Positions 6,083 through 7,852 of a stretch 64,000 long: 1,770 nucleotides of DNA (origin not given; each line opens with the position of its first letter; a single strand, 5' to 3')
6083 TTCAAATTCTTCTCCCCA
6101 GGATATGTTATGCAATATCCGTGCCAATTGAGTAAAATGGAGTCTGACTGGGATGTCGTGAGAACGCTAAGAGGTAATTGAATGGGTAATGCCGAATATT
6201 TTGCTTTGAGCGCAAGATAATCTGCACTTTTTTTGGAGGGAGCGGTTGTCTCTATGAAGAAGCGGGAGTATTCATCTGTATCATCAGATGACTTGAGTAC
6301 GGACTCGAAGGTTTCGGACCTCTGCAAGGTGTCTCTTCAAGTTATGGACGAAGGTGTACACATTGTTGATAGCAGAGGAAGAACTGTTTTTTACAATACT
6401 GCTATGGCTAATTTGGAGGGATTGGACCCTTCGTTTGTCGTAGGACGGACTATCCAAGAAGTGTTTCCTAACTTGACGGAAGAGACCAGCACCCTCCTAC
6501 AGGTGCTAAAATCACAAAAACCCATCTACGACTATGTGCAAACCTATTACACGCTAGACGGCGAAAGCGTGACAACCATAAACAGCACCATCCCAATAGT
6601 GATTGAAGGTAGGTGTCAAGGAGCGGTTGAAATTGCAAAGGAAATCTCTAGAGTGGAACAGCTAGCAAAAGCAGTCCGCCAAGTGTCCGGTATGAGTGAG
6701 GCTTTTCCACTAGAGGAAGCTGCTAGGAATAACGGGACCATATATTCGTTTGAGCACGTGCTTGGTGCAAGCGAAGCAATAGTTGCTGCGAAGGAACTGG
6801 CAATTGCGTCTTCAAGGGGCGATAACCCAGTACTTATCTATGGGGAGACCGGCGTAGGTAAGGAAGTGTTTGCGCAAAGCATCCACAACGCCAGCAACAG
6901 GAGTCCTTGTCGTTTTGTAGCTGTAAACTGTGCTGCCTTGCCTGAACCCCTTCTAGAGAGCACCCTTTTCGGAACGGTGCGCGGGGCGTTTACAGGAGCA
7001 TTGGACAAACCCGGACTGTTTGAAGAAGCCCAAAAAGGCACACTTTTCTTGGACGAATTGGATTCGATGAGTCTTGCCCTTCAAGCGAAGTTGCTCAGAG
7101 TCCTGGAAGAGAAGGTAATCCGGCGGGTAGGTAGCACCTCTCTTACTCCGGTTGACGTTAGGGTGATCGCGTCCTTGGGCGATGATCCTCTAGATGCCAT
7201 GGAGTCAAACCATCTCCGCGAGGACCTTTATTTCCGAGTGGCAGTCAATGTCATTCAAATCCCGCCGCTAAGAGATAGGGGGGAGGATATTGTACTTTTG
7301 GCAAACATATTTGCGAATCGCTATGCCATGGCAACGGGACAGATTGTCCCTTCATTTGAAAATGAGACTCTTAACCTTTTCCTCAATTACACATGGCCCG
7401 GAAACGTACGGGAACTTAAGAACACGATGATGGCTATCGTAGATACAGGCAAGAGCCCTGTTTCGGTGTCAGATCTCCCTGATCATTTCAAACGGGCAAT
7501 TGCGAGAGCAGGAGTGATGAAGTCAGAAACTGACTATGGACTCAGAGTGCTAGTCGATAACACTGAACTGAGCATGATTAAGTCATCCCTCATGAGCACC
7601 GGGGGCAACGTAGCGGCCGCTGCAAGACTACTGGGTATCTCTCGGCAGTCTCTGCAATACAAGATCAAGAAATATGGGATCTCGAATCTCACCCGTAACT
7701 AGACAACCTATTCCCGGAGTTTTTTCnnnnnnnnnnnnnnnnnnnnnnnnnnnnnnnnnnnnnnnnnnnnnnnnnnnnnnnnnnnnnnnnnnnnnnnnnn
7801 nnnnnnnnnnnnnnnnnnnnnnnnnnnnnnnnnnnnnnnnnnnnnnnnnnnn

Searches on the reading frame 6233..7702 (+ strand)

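Call 3: search_protein_families(library=pfam, proteins=[window:6233-7702:+])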
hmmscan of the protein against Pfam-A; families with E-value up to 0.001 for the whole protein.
window:6233-7702:+ (489 aa): 15 families
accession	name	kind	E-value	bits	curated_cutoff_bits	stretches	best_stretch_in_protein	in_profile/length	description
PF00158.32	Sigma54_activat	-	2.3e-56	190.5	20.2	1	177-341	2-167/168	Sigma-54 interaction domain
PF25601.1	AAA_lid_14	-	6.5e-18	64.8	27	1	347-422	1-77/87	AAA+ ATPase lid domain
PF14532.12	Sigma54_activ_2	-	5.3e-16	59.5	25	1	177-346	1-138/138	Sigma-54 interaction domain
PF02954.25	HTH_8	-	5.6e-12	45.6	22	1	443-481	4-42/42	Bacterial regulatory protein, Fis family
PF08448.16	PAS_4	-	2.6e-08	34.5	23.1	1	38-141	4-108/110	PAS fold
PF07728.20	AAA_5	-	6.4e-07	29.9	22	1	199-332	1-135/139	AAA domain (dynein-related subfamily)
PF13426.13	PAS_9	-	3.3e-05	24.6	27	1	40-138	2-101/103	PAS domain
PF00989.32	PAS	-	5.2e-05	23.7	22.6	1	36-94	8-68/113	PAS fold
PF01078.27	Mg_chelatase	-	5.3e-05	23.1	20.3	0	255-314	94-155/207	Magnesium chelatase, subunit ChlI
PF00004.35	AAA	-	5.8e-05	24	21.2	1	200-294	1-95/131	ATPase family associated with various cellular activities (AAA)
PF00308.24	Bac_DnaA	-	0.00013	22.6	23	1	171-222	5-59/162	Bacterial DnaA ATPAse domain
PF13191.12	AAA_16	-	0.0002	22.3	32.6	1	191-293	19-122/167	AAA ATPase domain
PF00493.29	MCM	-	0.00044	19.9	23.3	0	192-296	52-150/224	MCM P-loop domain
PF13556.12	HTH_30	-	0.00051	20.2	27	0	454-480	9-35/59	PucR C-terminal helix-turn-helix domain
PF12860.13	PAS_7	-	0.00083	19.9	27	0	35-84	1-51/115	PAS fold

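Call 4: search_protein_families(library=ncbifam, proteins=[window:6233-7702:+])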
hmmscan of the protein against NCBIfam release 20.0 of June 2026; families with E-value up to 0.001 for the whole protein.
window:6233-7702:+ (489 aa): 35 families (the best 25 are shown)
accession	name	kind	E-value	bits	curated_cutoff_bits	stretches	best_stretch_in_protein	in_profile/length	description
NF041552.1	TF_PrdR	equivalog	1.2e-111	373.9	795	1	28-482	133-577/577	sigma-54 dependent transcriptional regulator PrdR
TIGR02915.1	PEP_resp_reg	equivalog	3.3e-82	276.7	502.6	1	176-483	141-444/445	PEP-CTERM-box response regulator transcription factor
NF008469.0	PRK11361.1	equivalog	4.9e-82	276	714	1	164-484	133-457/461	acetoacetate metabolism transcriptional regulator AtoC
NF003451.0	PRK05022.1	equivalog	1.2e-78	265.1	476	1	160-484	177-511/512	nitric oxide reductase transcriptional regulator NorR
TIGR01817.1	nifA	equivalog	1.2e-74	252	528.85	1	146-399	168-421/534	nif-specific transcriptional activator NifA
NF050807.1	TransRegFlbDCaul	equivalog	4.6e-73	246.6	750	1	186-482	130-439/454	sigma-54-dependent transcriptional regulator FlbD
TIGR02329.1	propionate_PrpR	equivalog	1e-72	245.5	499.2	1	145-479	182-525/526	propionate catabolism operon regulatory protein PrpR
NF038308.1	RNA_repair_RtcR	equivalog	3.3e-69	234.1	650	1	190-483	197-518/530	RNA repair transcriptional activator RtcR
TIGR02974.1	phageshock_pspF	equivalog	2.8e-68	230.6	443.55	1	176-400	1-227/336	phage shock protein operon transcriptional activator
NF011958.0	PRK15429.1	equivalog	3.2e-68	231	830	1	156-484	363-687/692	formate hydrogenlyase transcriptional activator FlhA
NF011695.0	PRK15115.1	equivalog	4.2e-68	230.1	763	1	175-474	136-429/445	two-component system response regulator GlrR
NF041906.1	V4R_TF_MobR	exception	5.9e-68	229.7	999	1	170-481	228-544/544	phenol degradation transcriptional regulator MobR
NF011953.0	PRK15424.1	equivalog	2.6e-67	227.7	703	1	164-480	209-533/538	propionate catabolism operon regulatory protein PrpR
TIGR01818.1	ntrC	equivalog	2e-66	224.7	558.6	1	161-480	121-462/463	nitrogen regulation protein NR(I)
NF041946.1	LuxO_transreg_Vib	equivalog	7.8e-66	222.7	800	1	161-431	121-392/463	quorum-sensing sigma-54 dependent transcriptional regulator LuxO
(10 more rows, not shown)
